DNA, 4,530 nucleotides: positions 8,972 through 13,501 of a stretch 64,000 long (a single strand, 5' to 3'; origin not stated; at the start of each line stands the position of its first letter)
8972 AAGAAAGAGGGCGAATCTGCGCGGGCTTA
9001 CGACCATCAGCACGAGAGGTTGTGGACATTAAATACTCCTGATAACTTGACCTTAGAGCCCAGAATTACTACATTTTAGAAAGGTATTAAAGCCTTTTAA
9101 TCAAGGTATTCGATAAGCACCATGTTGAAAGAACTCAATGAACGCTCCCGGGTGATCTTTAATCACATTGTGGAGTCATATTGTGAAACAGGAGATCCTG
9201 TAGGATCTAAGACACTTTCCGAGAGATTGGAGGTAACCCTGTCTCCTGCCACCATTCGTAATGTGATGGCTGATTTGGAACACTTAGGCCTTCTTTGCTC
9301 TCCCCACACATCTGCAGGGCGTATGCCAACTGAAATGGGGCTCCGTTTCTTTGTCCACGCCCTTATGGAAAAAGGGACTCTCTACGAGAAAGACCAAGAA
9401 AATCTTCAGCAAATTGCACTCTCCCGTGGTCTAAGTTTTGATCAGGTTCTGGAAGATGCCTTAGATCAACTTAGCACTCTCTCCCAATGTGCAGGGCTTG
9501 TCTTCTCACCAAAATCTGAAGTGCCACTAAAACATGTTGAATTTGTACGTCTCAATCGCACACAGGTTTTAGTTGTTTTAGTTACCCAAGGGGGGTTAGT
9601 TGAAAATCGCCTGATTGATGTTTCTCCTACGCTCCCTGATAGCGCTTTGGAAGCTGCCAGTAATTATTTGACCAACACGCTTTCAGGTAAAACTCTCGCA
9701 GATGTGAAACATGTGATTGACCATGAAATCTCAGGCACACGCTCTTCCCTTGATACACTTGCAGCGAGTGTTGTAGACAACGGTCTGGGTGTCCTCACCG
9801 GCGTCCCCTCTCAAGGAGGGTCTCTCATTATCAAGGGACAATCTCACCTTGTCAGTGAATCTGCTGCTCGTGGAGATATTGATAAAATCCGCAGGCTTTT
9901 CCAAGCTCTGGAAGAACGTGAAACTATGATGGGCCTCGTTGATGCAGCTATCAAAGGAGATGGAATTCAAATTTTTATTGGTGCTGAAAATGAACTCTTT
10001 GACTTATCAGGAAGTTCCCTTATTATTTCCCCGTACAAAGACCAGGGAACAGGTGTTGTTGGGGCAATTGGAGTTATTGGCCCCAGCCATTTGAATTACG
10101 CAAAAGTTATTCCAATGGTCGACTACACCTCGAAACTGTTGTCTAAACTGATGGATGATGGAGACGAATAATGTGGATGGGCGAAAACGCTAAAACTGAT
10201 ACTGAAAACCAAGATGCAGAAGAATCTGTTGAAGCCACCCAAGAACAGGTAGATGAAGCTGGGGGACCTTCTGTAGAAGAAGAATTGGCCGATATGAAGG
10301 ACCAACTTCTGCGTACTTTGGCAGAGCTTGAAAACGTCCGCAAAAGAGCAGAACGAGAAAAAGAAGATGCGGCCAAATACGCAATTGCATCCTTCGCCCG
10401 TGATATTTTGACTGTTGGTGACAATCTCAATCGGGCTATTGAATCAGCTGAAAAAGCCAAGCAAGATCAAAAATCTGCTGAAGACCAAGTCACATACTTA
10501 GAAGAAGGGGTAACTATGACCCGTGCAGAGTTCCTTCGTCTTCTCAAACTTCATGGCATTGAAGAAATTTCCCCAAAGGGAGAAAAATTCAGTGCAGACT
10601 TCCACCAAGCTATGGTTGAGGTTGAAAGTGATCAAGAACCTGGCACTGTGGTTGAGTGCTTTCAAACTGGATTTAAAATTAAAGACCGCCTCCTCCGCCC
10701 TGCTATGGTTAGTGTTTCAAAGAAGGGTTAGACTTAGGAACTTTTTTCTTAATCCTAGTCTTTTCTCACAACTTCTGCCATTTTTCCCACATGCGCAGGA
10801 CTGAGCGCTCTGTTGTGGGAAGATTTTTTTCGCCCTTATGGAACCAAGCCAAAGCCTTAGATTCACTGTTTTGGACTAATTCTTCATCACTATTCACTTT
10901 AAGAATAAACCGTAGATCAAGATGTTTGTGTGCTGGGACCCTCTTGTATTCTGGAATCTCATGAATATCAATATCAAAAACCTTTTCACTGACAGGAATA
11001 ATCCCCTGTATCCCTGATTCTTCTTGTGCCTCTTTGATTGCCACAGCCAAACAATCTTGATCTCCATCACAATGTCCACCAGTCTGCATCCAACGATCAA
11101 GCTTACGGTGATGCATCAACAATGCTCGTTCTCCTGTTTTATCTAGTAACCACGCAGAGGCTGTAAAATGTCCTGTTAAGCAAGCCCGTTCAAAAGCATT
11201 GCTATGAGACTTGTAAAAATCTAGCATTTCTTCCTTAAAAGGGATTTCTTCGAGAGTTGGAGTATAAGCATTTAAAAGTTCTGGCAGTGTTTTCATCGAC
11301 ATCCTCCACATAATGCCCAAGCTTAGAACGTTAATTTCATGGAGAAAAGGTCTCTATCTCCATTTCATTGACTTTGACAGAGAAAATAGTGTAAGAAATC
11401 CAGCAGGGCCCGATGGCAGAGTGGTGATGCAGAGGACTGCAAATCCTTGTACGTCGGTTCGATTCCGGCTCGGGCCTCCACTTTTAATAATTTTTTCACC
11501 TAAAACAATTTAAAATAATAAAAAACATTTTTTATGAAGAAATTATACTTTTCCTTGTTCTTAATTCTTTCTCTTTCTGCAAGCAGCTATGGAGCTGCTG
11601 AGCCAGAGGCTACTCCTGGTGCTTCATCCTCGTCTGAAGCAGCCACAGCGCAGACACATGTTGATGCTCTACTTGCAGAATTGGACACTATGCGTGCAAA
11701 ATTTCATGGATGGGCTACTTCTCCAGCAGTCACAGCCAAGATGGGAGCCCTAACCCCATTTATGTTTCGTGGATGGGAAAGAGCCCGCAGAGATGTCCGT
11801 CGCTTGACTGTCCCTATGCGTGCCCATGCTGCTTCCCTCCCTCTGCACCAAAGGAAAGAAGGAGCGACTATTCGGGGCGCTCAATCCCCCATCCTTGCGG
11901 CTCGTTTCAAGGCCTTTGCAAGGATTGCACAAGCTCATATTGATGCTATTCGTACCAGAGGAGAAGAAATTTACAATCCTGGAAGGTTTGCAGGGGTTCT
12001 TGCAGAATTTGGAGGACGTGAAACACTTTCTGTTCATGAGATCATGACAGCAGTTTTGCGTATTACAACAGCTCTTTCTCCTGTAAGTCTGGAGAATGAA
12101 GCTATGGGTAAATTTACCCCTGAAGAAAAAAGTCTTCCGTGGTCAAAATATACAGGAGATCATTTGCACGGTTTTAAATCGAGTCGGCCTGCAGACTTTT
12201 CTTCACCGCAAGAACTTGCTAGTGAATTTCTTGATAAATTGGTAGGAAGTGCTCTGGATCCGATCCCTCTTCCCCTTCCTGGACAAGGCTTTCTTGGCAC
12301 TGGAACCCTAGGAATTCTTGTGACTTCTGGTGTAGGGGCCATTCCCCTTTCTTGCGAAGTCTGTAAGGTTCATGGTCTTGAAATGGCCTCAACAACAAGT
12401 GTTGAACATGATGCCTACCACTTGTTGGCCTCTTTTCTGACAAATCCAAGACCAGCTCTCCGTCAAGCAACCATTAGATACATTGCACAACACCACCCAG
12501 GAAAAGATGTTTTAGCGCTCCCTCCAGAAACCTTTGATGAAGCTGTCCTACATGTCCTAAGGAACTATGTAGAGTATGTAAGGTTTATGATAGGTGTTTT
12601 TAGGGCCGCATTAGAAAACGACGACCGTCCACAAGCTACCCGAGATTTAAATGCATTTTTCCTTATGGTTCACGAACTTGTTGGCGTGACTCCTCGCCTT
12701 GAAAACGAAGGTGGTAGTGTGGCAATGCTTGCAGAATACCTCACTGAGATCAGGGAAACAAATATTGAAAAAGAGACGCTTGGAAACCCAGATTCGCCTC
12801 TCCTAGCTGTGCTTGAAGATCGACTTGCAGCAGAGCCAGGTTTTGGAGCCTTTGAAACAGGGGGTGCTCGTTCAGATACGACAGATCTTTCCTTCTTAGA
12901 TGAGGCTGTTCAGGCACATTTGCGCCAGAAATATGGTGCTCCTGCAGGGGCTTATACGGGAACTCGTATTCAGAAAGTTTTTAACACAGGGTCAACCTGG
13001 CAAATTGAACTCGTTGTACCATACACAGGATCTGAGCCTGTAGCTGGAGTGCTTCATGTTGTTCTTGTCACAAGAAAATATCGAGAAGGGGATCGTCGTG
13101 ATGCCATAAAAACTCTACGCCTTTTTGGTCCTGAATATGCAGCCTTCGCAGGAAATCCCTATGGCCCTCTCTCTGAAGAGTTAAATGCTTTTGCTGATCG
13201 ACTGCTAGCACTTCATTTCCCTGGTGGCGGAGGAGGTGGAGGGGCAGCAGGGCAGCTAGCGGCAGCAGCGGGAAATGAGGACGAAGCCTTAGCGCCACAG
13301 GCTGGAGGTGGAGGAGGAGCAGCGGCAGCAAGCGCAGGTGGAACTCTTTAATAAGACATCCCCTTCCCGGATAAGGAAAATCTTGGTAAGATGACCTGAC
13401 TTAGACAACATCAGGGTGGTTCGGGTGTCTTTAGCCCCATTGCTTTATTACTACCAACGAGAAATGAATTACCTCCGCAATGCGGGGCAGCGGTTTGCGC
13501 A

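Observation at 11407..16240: Orphan tssF-tssG (T6SS baseplate wedge) pair plus a large exported protein, inserted right after tRNA-Cys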

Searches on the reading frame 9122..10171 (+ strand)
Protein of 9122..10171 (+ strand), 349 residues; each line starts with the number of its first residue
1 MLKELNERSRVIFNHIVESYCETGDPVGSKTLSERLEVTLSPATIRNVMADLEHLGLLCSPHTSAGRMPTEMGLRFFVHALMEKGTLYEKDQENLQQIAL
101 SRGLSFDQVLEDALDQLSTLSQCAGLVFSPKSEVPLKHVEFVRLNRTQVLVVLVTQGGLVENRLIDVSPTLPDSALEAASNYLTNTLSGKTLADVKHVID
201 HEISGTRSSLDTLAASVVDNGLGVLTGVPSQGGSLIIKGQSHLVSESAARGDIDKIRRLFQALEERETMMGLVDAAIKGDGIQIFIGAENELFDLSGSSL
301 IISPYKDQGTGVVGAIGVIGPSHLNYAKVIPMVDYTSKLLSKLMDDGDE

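Call 49: find_homologous_proteins(query=window:9122-10171:+)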
Query window:9122-10171:+ (349 aa): 7999 proteins with E <= 0.001 among 8000 candidates; the best 120 are listed.
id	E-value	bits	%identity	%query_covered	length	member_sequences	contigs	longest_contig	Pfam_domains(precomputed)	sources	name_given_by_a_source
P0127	1.4e-221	752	100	100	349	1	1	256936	PF01628.28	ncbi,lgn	-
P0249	2.8e-148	511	67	99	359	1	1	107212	PF01628.28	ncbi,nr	ncbi:heat-inducible transcriptional repressor HrcA [Alphaproteobacteria bacterium]|nr:heat-inducible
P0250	8.8e-145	500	66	97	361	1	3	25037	PF01628.28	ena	-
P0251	2.0e-132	459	64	97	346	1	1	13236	PF01628.28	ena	-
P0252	3.0e-116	406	53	99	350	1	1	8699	PF01628.28,PF03444.22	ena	-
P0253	1.3e-115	404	56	99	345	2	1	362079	PF01628.28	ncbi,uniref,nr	ncbi:heat-inducible transcriptional repressor HrcA [Oleisolibacter albus]|uniref:heat-inducible tran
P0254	1.4e-115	404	54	99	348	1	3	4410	PF01628.28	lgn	-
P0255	2.0e-115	403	55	99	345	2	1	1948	PF01628.28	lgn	-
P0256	4.9e-115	402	55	99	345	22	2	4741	PF01628.28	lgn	-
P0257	1.0e-114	401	55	98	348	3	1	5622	PF01628.28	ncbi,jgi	jgi:heat-inducible transcriptional repressor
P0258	2.0e-114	400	55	99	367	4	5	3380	PF01628.28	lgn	-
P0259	2.4e-114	400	55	98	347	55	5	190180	PF01628.28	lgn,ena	-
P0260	2.6e-114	400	55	98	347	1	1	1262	PF01628.28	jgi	jgi:heat-inducible transcriptional repressor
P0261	4.4e-114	399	54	99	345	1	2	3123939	PF01628.28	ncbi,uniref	ncbi:heat-inducible transcriptional repressor HrcA [Niveispirillum fermenti]|uniref:heat-inducible t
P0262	7.9e-114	398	54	98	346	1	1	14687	PF01628.28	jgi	jgi:heat-inducible transcriptional repressor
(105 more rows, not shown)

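Call 50: find_encoding_contigs(protein=P0249, flank=10000, max_places=2)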
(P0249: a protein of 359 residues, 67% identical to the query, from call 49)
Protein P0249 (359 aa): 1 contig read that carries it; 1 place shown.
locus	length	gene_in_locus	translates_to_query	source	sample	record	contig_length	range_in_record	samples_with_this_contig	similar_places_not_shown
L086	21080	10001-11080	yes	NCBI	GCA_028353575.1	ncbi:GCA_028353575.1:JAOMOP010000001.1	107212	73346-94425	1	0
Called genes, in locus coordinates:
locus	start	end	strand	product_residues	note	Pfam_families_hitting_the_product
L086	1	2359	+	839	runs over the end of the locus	PF00133:tRNA-synt_1, PF01406:tRNA-synt_1e (faint), PF09334:tRNA-synt_1g, PF13603:tRNA-synt_1_2, PF00133:tRNA-synt_1, PF09334:tRNA-synt_1g (weak), PF08264:Anticodon_1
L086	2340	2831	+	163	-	-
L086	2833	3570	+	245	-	-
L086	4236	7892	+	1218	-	PF08471:Ribonuc_red_2_N, PF02867:Ribonuc_red_lgC, PF20772:TACO1_YebC_N (weak), PF02867:Ribonuc_red_lgC, PF12637:TSCPD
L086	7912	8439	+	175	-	PF01035:DNA_binding_1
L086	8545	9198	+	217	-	-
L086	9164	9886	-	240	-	PF01138:RNase_PH, PF03725:RNase_PH_C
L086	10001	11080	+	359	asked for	PF01628:HrcA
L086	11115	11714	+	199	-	PF01025:GrpE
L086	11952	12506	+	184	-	PF13763:DUF4167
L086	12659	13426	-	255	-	PF03372:Exo_endo_phos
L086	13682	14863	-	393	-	PF00108:Thiolase_N, PF02803:Thiolase_C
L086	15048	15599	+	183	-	PF01292:Ni_hydr_CYTB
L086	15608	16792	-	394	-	PF04055:Radical_SAM, PF06969:HemN_C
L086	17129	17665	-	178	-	-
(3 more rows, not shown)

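Call 51: find_encoding_contigs(protein=P0250, flank=10000, max_places=2)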
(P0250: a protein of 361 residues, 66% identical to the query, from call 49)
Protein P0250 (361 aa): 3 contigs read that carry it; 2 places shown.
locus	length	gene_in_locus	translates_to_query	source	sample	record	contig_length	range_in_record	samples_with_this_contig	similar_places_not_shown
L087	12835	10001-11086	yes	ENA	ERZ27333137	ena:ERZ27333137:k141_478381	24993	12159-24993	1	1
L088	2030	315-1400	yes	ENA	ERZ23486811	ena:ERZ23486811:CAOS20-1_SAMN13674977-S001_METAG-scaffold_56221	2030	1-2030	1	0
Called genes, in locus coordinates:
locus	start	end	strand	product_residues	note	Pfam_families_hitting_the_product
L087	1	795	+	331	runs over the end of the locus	PF01715:IPPT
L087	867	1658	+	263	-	PF00106:adh_short, PF13561:adh_short_C2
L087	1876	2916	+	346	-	PF00022:Actin, PF06723:MreB_Mbl, PF11104:PilM_2 (faint), PF00012:HSP70, PF14450:FtsA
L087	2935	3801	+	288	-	PF04085:MreC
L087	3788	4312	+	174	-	PF04093:MreD (faint)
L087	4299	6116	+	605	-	PF03717:PBP_dimer, PF00905:Transpeptidase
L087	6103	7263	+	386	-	PF01098:FTSW_RODA_SPOVE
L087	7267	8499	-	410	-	PF04055:Radical_SAM, PF06969:HemN_C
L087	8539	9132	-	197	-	PF01725:Ham1p_like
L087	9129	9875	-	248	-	PF01138:RNase_PH, PF03725:RNase_PH_C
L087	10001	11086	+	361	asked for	PF01628:HrcA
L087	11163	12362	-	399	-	PF01702:TGT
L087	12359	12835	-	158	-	?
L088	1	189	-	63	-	?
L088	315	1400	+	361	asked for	PF01628:HrcA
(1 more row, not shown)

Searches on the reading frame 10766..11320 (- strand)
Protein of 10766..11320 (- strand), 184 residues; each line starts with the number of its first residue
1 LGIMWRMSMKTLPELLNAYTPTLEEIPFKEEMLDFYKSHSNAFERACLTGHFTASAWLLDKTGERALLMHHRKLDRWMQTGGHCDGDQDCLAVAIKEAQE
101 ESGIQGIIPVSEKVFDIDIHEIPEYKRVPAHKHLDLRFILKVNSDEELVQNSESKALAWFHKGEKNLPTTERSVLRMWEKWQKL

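Call 24: search_protein_families(library=pfam, proteins=[window:10766-11320:-], max_evalue=0.01)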
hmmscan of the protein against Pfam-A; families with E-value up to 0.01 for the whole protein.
window:10766-11320:- (184 aa): 1 family
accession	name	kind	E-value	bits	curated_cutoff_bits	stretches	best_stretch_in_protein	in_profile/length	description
PF00293.34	NUDIX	-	3.1e-06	27.7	21.1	1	52-164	4-117/134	NUDIX domain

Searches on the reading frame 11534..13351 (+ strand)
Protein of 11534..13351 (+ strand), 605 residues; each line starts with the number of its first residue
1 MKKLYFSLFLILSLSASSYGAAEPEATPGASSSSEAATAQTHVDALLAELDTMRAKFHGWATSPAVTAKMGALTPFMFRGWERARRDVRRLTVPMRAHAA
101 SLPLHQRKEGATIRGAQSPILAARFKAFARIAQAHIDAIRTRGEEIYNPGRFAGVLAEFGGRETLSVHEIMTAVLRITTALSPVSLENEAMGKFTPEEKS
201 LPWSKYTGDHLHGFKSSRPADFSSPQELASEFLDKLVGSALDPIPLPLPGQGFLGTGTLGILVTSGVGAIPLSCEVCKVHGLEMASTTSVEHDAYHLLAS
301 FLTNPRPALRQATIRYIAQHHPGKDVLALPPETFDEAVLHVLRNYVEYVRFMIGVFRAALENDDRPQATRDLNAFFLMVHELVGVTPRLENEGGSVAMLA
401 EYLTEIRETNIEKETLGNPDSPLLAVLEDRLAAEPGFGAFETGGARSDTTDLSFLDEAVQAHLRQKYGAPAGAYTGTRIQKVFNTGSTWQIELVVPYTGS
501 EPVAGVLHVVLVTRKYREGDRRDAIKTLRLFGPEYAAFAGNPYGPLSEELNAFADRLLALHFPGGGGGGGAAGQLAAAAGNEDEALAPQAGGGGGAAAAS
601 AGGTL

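Call 3: search_protein_families(library=pfam, proteins=[window:11534-13351:+], max_evalue=0.1)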
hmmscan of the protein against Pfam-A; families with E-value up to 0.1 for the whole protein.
window:11534-13351:+ (605 aa): 0 families

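Call 4: search_protein_families(library=ncbifam, proteins=[window:11534-13351:+], max_evalue=0.1)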
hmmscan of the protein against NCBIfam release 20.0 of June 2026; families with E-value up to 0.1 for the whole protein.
window:11534-13351:+ (605 aa): 0 families

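Call 43: search_protein_representatives(protein=window:11534-13351:+)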
Query: 605 residues. Proteins with E-value up to 0.001 (for the whole library): 3; up to 1e-10: 2; up to 1e-30: 1. The best 3 are listed.
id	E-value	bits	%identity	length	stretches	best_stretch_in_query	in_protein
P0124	0.0e+00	1329.5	100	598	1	8-605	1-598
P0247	9.0e-22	94.0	29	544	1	31-567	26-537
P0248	1.1e-05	40.9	30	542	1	160-361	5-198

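Call 44: find_encoding_contigs(protein=P0247, flank=10000, max_places=4)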
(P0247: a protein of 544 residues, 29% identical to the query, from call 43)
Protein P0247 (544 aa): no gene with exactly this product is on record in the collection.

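Call 55: search_solved_structures(query=A2, max_evalue=10)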
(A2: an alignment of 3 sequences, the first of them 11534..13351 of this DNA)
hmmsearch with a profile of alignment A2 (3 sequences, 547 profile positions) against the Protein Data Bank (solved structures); distinct sequences matched with E-value up to 10: 0.

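Call 56: predict_structure(alignment_id=A2)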
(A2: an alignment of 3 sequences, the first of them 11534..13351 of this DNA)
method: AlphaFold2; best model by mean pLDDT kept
length: 605 residues; sequences in the alignment: 3
mean_pLDDT: 38.0   pTM: 0.27
mean pLDDT of the five models: 38.0, 37.9, 37.5, 37.1, 34.0
residues with pLDDT >= 90: 0; 70-90: 6; 50-70: 65; < 50: 534
segments of 3 or more residues with pLDDT < 50: 1-47, 56-62, 64-329, 333-335, 337-421, 442-447, 467-471, 497-605
pLDDT, mean of each block of 10 residues (from residue 1): 32 32 29 42 47 49 40 39 44 36 32 31 35 34 35 39 33 35 29 27 28 29 32 30 29 31 30 28 27 34 40 44 44 48 45 39 35 35 36 38 34 33 63 67 47 69 51 58 60 51 41 31 32 30 33 36 32 31 32 31 35
secondary structure, 60 per line:
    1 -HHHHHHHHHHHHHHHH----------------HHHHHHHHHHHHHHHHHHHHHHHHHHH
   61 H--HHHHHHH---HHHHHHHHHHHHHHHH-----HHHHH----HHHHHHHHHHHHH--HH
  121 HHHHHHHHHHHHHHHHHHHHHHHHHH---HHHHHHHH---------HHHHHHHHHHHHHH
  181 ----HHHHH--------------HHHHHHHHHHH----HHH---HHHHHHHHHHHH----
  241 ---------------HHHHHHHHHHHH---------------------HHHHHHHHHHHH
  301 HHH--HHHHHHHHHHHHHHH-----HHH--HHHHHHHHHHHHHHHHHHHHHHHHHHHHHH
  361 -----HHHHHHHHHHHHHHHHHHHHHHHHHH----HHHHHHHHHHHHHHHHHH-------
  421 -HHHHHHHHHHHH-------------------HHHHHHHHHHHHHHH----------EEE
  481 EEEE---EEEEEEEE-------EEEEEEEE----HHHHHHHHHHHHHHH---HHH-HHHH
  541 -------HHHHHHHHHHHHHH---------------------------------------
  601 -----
elements in order: H2-17 H34-61 H64-70 H74-89 H95-99 H104-116 H119-146 H150-157 H167-180 H185-189 H204-214 H225-236 H256-267 H289-303 H306-320 H331-360 H366-391 H396-413 H422-433 H453-467 E478-484 E488-495 E503-510 H515-529 H537-540 H548-561

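Call 58: search_protein_families(library=pfam, proteins=[P0247, P0248], max_evalue=0.1)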
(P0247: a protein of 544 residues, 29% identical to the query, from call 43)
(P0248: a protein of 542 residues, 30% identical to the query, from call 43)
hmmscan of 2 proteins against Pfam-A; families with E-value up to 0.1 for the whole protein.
P0247 (544 aa): 1 family
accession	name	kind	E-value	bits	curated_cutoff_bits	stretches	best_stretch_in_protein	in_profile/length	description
PF21046.2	Rad26-like_C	-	0.096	12.9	27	0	512-536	33-58/65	Rad26-like, C-terminal domain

P0248 (542 aa): 0 families

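Call 60: find_related_loci(query=A2, collection=metagenome_contigs, flank=10000)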
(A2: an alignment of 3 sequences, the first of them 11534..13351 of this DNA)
Query A2 (605 aa) in metagenome_contigs; peptide patterns used: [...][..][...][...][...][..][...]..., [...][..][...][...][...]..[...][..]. (x = any residue, [..] = any of these).
121 stretches matched a pattern, but none encodes a relative of the query by tblastn (E <= 1e-3).
